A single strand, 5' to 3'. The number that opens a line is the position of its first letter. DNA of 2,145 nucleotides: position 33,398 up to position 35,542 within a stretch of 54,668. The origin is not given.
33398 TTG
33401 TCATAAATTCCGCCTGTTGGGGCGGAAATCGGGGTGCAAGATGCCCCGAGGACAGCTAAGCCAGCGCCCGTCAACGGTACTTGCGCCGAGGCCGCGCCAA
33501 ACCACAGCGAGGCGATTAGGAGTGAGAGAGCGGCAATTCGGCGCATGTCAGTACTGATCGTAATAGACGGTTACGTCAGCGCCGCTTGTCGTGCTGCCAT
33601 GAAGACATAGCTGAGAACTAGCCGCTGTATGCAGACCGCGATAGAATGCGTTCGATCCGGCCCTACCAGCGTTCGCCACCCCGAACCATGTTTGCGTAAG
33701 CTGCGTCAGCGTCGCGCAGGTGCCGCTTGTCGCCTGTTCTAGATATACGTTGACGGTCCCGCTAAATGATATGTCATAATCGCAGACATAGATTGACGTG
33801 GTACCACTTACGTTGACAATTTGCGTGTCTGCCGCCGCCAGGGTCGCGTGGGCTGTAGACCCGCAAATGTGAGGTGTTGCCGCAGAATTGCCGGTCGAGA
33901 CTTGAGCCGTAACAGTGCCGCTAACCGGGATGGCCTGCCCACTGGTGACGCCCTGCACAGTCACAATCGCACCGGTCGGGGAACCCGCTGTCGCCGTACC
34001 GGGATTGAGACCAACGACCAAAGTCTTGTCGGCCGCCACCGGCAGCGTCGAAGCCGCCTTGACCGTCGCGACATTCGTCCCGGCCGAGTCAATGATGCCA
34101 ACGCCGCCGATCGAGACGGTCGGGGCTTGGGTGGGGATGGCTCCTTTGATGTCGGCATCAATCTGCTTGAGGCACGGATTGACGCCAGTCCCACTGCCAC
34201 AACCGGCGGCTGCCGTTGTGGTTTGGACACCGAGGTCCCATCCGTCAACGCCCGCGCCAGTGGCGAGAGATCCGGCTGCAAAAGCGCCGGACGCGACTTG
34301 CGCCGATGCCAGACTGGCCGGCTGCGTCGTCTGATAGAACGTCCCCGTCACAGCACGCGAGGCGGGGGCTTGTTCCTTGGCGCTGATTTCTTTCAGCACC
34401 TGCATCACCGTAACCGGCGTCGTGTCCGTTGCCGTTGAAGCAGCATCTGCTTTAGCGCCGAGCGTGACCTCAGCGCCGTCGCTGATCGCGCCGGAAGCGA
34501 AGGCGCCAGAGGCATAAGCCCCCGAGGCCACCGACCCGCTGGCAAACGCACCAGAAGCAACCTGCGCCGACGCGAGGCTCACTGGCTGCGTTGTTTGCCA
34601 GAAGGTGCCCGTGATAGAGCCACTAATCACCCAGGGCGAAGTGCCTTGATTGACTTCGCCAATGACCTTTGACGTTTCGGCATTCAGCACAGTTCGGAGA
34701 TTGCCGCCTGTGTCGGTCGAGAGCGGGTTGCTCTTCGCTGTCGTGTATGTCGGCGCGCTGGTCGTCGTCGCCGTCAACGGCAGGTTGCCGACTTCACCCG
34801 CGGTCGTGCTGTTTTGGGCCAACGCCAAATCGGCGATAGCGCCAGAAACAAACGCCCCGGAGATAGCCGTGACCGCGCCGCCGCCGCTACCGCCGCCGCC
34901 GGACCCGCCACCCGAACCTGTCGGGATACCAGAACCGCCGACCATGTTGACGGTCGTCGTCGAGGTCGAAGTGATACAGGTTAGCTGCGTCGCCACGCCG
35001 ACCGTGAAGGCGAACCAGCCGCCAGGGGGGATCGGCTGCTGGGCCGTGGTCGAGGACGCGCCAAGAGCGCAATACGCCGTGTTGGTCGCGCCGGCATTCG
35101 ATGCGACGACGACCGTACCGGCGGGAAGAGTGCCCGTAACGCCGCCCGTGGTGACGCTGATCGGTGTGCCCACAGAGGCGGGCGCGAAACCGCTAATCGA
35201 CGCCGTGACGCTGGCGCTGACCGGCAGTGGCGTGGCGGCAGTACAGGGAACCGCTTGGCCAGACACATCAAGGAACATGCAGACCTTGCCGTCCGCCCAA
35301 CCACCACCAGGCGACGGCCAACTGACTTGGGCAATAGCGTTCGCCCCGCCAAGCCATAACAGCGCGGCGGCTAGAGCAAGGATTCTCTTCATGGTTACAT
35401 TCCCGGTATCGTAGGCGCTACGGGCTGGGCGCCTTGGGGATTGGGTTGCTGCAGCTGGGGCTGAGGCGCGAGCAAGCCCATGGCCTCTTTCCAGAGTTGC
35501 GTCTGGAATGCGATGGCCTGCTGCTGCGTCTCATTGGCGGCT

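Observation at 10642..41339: About ten ORFs carry Sec or lipoprotein signal peptides (nine late, one early), including Cys-rich fibre-like proteins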

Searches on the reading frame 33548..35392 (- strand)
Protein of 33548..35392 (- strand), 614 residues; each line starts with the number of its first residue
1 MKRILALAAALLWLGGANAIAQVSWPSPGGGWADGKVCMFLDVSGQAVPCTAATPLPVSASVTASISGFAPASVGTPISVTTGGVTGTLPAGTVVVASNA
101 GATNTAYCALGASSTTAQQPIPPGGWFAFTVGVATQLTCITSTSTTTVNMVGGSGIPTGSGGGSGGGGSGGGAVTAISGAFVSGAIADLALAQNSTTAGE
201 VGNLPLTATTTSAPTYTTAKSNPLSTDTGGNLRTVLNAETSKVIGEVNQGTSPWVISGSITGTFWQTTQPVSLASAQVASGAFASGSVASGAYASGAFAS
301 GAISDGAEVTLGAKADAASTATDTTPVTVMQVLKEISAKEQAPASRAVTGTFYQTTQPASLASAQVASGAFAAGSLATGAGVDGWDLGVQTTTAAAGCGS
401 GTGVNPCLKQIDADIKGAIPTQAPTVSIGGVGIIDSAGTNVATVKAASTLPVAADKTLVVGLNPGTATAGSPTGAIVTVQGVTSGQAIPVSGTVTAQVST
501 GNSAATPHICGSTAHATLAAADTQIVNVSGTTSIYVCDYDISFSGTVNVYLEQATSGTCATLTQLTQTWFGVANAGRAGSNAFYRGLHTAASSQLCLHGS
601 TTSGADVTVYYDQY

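Call 9: search_protein_families(library=phrogs, proteins=[window:33548-35392:-], max_evalue=0.01)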
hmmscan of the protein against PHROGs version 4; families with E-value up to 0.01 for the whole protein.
window:33548-35392:- (614 aa): 0 families

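Call 10: search_protein_families(library=pfam, proteins=[window:33548-35392:-], max_evalue=0.01)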
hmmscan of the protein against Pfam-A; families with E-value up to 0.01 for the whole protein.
window:33548-35392:- (614 aa): 1 family
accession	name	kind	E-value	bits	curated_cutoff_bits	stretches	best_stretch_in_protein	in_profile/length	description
PF03443.20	AA9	-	0.003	17.9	27.8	1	506-580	41-113/207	Auxiliary Activity family 9 (formerly GH61)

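Call 14: search_dna_similar(query=window:33548-35392:-, collection=phages, mode=protein, max_rows=25, max_evalue=0.001)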
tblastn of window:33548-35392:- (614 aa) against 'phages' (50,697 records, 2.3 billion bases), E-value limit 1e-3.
No match.

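Call 17: find_homologous_proteins(query=window:33548-35392:-)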
Query window:33548-35392:- (614 aa): 708 proteins with E <= 0.001 among 8000 candidates; the best 120 are listed.
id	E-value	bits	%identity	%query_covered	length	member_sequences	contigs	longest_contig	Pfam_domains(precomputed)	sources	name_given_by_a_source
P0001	0.0e+0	1135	100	92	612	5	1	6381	-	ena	-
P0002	1.2e-130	455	63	72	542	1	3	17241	-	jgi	jgi:hypothetical protein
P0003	1.1e-82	297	75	18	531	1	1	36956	PF00805.29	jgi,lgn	jgi:uncharacterized protein YjbI with pentapeptide repeats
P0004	2.5e-80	289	61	29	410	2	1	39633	-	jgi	jgi:hypothetical protein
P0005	1.1e-72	264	79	28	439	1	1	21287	-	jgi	jgi:hypothetical protein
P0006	1.3e-71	260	39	58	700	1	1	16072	-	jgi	jgi:hypothetical protein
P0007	2.4e-70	256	58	25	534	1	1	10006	-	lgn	-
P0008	1.1e-66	244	53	13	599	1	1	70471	-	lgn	-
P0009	3.8e-65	239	49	25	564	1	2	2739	-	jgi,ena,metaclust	metaclust:\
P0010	6.8e-65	238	79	16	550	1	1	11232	-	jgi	jgi:hypothetical protein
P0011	1.8e-58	217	68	17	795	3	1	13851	-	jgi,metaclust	metaclust:\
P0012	3.0e-58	216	71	17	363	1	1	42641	-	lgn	-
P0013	1.2e-57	214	56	14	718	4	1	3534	-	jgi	-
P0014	1.3e-57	214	79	16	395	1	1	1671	-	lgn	-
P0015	3.0e-56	210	73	16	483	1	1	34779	-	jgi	jgi:hypothetical protein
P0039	9.9e-51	191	64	24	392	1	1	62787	-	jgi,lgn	jgi:hypothetical protein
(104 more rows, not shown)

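Call 62: find_encoding_contigs(protein=P0039, flank=10000, max_places=1)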
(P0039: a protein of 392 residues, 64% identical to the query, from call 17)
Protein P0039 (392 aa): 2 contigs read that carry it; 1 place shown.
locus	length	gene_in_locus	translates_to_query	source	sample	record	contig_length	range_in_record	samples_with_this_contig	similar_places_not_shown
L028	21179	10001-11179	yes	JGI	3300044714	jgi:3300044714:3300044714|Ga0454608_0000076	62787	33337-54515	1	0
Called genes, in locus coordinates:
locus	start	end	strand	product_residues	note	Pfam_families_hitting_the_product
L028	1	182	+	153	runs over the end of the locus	-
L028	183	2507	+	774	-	-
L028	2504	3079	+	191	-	-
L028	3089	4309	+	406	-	-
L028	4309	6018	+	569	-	-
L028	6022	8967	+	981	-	-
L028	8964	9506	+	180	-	PF13392:HNH_3, PF00847:AP2 (weak)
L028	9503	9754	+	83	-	-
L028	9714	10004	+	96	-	-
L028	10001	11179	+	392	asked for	-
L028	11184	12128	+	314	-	-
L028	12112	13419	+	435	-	-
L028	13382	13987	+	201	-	-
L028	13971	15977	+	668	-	-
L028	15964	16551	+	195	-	PF05838:Glyco_hydro_108, PF09374:PG_binding_3 (weak)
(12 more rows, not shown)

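Call 63: find_encoding_contigs(protein=P0008, flank=10000, max_places=1)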
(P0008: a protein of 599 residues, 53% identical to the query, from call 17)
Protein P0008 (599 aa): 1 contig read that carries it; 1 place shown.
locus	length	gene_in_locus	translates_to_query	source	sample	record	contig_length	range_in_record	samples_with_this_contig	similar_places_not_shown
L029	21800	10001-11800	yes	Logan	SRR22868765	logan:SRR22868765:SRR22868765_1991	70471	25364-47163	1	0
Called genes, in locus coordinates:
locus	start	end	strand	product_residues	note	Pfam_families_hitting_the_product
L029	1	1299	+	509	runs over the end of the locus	PF18823:InPase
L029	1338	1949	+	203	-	-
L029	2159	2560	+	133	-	PF00166:Cpn10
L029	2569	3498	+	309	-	-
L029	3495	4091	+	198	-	-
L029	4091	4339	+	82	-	-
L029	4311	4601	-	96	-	-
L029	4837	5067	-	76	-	-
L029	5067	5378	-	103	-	-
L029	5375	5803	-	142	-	-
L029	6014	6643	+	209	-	-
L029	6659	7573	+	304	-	-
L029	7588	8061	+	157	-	PF02945:Endonuclease_7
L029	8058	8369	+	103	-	-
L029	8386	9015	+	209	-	-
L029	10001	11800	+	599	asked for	-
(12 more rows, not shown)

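Call 71: predict_structure(alignment_id=A2)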
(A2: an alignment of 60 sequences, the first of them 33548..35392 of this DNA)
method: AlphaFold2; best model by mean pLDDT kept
length: 614 residues; sequences in the alignment: 60
mean_pLDDT: 56.7   pTM: 0.29
mean pLDDT of the five models: 56.7, 56.0, 54.4, 54.3, 54.1
residues with pLDDT >= 90: 29; 70-90: 181; 50-70: 95; < 50: 309
segments of 3 or more residues with pLDDT < 50: 18-37, 165-174, 176-184, 186-308, 310-327, 338-383, 388-395, 420-430, 434-436, 440-459, 462-467, 480-487, 489-504
pLDDT, mean of each block of 10 residues (from residue 1): 81 63 43 51 79 71 54 76 79 84 88 79 88 76 81 74 50 46 46 37 34 29 32 32 31 31 30 33 31 33 38 37 44 57 35 34 35 42 47 51 69 71 43 49 43 48 49 51 45 44 59 87 84 89 84 82 63 65 71 89 82 88
secondary structure, 60 per line:
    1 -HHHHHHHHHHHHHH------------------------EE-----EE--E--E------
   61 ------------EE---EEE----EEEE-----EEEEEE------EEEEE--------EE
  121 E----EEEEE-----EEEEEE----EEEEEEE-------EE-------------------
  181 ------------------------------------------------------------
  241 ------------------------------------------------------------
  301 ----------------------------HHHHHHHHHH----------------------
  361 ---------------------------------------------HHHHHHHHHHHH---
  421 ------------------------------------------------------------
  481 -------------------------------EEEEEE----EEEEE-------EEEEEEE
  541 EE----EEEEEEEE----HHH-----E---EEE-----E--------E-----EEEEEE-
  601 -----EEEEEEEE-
elements in order (helices of 4 or more, strands of 3 or more residues): H2-15 E78-80 E85-88 E94-99 E106-110 E119-121 E126-130 E136-141 E146-152 H329-338 H406-417 E512-517 E522-526 E534-542 E547-554 E571-573 E594-599 E606-613

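Call 73: fold_search(model_id=the predicted structure, library=pdb)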
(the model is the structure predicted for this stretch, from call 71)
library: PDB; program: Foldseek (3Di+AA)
matches with E <= 10: 1279; with E <= 0.001: 0
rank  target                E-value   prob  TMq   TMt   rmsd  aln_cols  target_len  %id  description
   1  3x0t_A                1.5e-02  0.97  0.10  0.42   8.7       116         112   16  Crystal structure of PirA (released 2015-08-26)
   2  3p6b_A                1.6e-02  0.85  0.09  0.25   7.7       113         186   11  The crystal structure of CelK CBM4 from Clostridium thermocellum (released 2011-08-24)
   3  3x0t_B                1.7e-02  0.98  0.10  0.45   8.2       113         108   15  Crystal structure of PirA (released 2015-08-26)
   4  3mi8_A                2.2e-02  0.87  0.09  0.28   8.2       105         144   15  The structure of TL1A-DCR3 COMPLEX (released 2011-02-23)
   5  7dou_4                2.5e-02  0.99  0.12  0.46   5.0       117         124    8  Trimeric cement protein structure of Helicobacter pylori bacteriophage KHP40 (released 2021-10-27)
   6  8qpg_TD               2.7e-02  0.82  0.11  0.37   6.5       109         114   12  Turret of Haloferax tailed virus 1 (released 2024-10-09)
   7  6fib_C                2.9e-02  0.89  0.09  0.30   9.2       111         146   15  Structure of human 4-1BB ligand (released 2019-03-13)
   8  3k51_A                2.9e-02  0.77  0.08  0.26   8.8       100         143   15  Crystal Structure of DcR3-TL1A complex (released 2010-10-13)
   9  6i50                  3.6e-02  0.82  0.09  0.26   8.9       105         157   10  Structure of Eiger TNF from S. frugiperda (released 2019-08-14)
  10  4tlg_B                3.8e-02  0.89  0.11  0.16   7.1       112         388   12  Crystal structure of SEC14-like protein 4 (SEC14L4) (released 2014-07-02)
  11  6zzw_B                4.3e-02  0.72  0.09  0.32   8.6       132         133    8  Structure of the N terminal domain of Bc2L-C lectin (1-131) in complex with Globo H (H-type 3) and CAS No 912569-62-1 (released 2021-04-07)
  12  4tlg_A                4.5e-02  0.90  0.12  0.17   5.6       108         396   12  Crystal structure of SEC14-like protein 4 (SEC14L4) (released 2014-07-02)
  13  6dj4                  5.1e-02  0.54  0.09  0.09  10.0       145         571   12  Crystal Structure of Bacillus thuringiensis Cry1A.105 Tryptic Core (released 2018-09-12)
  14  6tid_AAA              5.1e-02  0.51  0.09  0.27   9.6       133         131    8  Structure of the N terminal domain of Bc2L-C lectin (1-131) in complex with H-type 1 antigen (released 2020-01-22)
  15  6mgp_C                5.4e-02  0.16  0.06  0.16  14.3       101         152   13  Structure of human 4-1BB / 4-1BBL complex (released 2018-11-14)
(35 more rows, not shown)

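Call 109: search_solved_structures(query=window:33548-35392:-, max_evalue=1, show_alignments=2)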
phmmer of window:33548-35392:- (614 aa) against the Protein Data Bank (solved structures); distinct sequences matched with E-value up to 1: 7.
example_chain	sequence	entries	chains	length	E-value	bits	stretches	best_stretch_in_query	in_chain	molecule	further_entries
3tc2_A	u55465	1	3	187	0.01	17.9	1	492-598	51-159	Kunitz-type proteinase inhibitor P1H5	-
5oym_H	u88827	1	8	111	0.027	16.4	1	159-183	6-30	PC4 and SFRS1-interacting protein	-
9dbd_A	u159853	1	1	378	0.041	15.9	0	149-180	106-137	Tet4 Variant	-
9dbf_A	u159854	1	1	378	0.041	15.9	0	149-180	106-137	Tet4 Variant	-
8u5d_A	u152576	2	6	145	0.052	15.5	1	161-195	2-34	Heat-labile enterotoxin B chain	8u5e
3dgs_A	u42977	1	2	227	0.23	13.4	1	126-253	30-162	Coat protein A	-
9jsd_A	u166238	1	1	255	0.45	12.4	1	157-179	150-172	Vacuolar-sorting protein SNF7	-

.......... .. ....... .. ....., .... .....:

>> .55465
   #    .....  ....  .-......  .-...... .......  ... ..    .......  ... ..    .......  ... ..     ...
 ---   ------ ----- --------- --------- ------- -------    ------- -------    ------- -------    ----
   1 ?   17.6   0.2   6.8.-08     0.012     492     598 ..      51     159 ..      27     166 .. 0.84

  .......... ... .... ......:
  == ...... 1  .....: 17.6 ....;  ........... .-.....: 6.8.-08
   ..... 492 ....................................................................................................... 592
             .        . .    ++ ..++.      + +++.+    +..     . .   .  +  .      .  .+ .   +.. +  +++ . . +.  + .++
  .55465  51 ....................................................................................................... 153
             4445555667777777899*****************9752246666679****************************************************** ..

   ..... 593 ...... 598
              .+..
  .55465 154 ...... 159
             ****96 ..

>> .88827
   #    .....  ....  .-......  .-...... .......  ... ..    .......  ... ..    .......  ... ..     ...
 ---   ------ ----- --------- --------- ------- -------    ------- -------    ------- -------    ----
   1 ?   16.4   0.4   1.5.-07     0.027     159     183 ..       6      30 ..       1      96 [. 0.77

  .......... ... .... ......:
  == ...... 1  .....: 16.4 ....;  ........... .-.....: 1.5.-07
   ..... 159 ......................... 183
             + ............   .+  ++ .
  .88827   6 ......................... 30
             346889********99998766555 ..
